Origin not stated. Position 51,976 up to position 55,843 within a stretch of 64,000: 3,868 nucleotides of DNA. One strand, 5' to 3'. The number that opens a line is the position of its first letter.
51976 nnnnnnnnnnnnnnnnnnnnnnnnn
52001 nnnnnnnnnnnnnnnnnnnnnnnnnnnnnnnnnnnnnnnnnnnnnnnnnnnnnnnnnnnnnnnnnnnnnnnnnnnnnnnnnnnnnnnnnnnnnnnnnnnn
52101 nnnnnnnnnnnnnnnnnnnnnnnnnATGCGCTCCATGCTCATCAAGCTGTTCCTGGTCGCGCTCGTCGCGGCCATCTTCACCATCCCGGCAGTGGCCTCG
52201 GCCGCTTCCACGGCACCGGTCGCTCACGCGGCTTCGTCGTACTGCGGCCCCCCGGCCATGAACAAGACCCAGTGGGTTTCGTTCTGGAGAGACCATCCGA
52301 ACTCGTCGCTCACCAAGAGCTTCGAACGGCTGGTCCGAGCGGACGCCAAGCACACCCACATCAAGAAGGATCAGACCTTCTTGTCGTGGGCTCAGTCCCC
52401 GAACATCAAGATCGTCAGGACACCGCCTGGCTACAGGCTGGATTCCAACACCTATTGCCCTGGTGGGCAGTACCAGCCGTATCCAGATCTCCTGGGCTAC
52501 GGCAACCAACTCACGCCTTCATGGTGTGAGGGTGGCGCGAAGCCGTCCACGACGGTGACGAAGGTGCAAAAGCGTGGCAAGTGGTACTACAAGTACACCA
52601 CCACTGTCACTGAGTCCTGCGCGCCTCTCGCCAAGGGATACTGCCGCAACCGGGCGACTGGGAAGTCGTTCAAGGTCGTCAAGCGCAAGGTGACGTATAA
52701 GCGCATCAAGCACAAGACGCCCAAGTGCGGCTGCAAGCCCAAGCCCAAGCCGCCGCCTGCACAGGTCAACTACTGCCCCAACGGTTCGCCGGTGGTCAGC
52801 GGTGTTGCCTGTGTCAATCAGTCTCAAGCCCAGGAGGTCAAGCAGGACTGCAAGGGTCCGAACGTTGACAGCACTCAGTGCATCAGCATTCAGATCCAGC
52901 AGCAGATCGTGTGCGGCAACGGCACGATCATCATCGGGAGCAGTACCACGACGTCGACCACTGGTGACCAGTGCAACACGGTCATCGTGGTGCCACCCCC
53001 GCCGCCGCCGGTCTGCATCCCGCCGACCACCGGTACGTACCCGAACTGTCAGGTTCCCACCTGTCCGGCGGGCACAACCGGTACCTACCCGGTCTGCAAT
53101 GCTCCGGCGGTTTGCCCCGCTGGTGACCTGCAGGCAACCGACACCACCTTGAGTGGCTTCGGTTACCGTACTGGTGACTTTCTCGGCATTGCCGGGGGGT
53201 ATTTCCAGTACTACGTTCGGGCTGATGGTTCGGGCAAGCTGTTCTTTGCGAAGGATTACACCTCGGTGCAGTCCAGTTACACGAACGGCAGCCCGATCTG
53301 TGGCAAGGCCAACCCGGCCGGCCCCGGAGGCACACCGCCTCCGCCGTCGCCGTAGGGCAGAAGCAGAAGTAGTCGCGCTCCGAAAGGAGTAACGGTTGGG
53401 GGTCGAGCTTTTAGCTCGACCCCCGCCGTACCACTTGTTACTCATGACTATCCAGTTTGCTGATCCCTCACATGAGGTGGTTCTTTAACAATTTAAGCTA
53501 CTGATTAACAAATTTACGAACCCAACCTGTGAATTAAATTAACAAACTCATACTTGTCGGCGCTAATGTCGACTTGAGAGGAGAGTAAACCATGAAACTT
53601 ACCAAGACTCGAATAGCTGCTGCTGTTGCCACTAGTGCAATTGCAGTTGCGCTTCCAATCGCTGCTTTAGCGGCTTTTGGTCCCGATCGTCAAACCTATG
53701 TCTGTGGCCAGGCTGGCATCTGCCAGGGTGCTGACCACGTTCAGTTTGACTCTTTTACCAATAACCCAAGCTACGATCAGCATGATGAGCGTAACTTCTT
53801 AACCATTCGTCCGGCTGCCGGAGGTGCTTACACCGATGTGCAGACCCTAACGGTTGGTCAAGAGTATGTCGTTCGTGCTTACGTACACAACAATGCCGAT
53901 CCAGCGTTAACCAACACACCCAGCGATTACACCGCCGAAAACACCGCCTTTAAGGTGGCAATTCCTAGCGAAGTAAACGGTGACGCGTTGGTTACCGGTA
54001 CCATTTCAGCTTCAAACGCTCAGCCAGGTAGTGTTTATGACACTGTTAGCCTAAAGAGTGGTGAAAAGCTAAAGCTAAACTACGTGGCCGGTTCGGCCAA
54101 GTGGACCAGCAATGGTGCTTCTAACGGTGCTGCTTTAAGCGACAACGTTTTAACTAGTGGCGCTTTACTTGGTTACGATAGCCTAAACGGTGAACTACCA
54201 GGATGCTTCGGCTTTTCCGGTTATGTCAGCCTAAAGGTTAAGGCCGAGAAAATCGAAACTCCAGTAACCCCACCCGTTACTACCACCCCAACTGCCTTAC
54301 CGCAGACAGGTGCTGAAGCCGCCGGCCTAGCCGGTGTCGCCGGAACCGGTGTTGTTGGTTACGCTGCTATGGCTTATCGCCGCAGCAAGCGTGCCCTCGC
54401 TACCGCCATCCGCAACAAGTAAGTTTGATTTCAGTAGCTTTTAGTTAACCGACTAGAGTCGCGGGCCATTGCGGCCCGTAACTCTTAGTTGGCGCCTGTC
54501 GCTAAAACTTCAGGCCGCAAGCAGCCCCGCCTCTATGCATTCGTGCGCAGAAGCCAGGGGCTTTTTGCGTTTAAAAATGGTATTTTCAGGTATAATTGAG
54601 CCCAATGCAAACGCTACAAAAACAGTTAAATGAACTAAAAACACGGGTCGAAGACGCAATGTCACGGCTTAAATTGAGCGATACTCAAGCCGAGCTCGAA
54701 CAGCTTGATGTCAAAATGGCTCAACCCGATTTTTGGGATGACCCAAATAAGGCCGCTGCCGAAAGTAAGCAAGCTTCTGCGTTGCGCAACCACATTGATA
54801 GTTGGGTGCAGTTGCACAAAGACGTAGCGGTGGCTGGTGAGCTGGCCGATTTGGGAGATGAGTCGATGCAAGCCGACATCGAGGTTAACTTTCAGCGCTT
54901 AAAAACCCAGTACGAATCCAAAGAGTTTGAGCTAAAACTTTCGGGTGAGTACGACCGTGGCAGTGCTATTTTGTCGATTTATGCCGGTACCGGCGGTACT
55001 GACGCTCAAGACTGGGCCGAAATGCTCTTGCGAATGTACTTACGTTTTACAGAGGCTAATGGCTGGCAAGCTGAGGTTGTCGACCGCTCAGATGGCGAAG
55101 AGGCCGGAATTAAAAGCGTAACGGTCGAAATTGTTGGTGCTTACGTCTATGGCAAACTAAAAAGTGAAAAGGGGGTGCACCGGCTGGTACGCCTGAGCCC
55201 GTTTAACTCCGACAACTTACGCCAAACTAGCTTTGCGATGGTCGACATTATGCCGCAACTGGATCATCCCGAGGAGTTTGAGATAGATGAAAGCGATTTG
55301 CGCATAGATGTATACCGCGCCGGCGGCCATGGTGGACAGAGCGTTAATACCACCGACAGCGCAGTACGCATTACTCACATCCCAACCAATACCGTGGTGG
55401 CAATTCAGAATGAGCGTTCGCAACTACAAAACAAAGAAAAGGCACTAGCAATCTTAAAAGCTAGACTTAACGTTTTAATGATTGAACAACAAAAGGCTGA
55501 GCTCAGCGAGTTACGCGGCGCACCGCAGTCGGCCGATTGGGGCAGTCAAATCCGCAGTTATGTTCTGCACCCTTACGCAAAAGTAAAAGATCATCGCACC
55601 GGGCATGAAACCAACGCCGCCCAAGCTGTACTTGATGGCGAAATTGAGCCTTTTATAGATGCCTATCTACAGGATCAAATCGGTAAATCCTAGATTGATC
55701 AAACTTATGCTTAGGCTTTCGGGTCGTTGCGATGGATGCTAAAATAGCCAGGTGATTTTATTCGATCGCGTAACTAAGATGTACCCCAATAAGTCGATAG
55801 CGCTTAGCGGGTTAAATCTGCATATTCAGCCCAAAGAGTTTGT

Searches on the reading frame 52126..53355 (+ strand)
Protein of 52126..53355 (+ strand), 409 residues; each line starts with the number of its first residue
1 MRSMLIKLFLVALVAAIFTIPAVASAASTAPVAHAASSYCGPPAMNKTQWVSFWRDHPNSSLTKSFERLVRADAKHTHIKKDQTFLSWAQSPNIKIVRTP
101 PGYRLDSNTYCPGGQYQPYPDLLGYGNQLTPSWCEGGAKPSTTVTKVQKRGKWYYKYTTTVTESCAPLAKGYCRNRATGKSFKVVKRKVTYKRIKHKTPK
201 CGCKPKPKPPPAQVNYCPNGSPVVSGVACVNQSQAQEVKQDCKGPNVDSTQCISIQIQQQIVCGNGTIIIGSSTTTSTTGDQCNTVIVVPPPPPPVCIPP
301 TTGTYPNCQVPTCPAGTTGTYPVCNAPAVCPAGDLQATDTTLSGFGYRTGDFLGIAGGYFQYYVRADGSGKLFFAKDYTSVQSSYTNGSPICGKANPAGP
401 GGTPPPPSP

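Call 13: search_protein_families(library=pfam, proteins=[window:52126-53355:+])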
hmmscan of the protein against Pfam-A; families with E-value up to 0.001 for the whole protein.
window:52126-53355:+ (409 aa): 0 families

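Call 48: search_protein_families(library=phrogs, max_evalue=0.01, proteins=[window:52126-53355:+])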
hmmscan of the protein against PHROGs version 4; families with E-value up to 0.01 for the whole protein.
window:52126-53355:+ (409 aa): 0 families

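Call 82: find_homologous_proteins(query=window:52126-53355:+, max_evalue=0.001)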
Query window:52126-53355:+ (409 aa): 2 proteins with E <= 0.001 among 7486 candidates.
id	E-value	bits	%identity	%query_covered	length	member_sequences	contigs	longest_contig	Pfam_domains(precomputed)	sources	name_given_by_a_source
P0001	6.6e-282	953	100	100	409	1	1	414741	-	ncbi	-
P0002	1.1e-130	455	53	97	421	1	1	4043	-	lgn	-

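Call 83: find_encoding_contigs(protein=P0002, flank=6000, max_places=5)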
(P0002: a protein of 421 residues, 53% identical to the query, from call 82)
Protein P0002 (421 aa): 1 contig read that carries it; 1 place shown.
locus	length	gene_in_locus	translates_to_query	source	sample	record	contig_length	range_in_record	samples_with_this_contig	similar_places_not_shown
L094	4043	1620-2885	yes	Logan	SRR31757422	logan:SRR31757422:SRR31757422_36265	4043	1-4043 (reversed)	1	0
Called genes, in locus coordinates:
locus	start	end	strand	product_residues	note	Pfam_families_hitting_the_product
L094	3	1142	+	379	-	?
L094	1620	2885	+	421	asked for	-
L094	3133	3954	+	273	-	-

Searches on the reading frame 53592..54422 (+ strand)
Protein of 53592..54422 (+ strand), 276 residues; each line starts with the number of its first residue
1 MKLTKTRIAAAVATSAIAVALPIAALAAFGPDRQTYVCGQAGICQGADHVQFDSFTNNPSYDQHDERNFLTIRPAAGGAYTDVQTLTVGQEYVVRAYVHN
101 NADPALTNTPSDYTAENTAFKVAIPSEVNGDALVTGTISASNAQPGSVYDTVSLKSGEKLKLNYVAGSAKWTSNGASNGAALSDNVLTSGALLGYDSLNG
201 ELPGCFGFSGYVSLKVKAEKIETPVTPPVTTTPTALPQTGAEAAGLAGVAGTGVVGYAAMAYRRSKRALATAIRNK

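Call 13: search_protein_families(library=pfam, proteins=[window:53592-54422:+])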
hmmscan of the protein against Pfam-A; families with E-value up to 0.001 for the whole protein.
window:53592-54422:+ (276 aa): 0 families

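Call 48: search_protein_families(library=phrogs, max_evalue=0.01, proteins=[window:53592-54422:+])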
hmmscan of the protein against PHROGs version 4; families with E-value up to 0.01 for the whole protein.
window:53592-54422:+ (276 aa): 0 families

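Call 71: find_encoding_contigs(protein=window:53592-54422:+, flank=6000, max_places=10)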
Protein window:53592-54422:+ (276 aa): 1 contig read that carries it; 1 place shown.
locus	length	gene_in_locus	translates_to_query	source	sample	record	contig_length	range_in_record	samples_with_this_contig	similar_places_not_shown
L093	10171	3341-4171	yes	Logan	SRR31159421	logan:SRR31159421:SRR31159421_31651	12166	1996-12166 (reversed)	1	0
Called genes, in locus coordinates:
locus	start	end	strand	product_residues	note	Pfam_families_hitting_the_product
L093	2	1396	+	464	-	?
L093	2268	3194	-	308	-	-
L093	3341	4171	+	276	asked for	-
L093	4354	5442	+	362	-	PF03462:PCRF, PF00472:RF-1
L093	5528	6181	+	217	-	PF00005:ABC_tran, PF00931:NB-ARC (faint), PF13401:AAA_22 (weak), PF13304:AAA_21 (weak)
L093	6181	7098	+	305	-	PF18075:FtsX_ECD, PF02687:FtsX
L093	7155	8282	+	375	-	PF05257:CHAP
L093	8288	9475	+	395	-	PF22694:CtpB_N-like (weak), PF00595:PDZ, PF13180:PDZ_2, PF17820:PDZ_6, PF03572:Peptidase_S41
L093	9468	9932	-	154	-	PF01475:FUR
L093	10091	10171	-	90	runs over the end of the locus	PF01016:Ribosomal_L27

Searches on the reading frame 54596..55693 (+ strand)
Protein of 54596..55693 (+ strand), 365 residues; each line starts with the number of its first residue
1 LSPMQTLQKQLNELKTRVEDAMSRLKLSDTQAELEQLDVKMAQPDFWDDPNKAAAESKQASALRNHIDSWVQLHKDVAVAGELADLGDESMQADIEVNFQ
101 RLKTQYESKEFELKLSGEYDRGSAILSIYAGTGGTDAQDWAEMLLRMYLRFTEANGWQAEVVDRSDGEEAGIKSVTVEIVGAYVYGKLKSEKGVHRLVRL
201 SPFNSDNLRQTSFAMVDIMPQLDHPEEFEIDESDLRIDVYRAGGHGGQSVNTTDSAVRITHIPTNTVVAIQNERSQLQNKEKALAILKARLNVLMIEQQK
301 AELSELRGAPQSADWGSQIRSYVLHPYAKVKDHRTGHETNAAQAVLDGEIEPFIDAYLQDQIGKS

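Call 13: search_protein_families(library=pfam, proteins=[window:54596-55693:+])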
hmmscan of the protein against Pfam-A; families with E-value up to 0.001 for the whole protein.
window:54596-55693:+ (365 aa): 2 families
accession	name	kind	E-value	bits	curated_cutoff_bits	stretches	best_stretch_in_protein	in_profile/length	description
PF03462.23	PCRF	-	1.7e-50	172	24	1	31-216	2-194/194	PCRF domain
PF00472.26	RF-1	-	8.4e-38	129.3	35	1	227-334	4-116/116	RF-1 domain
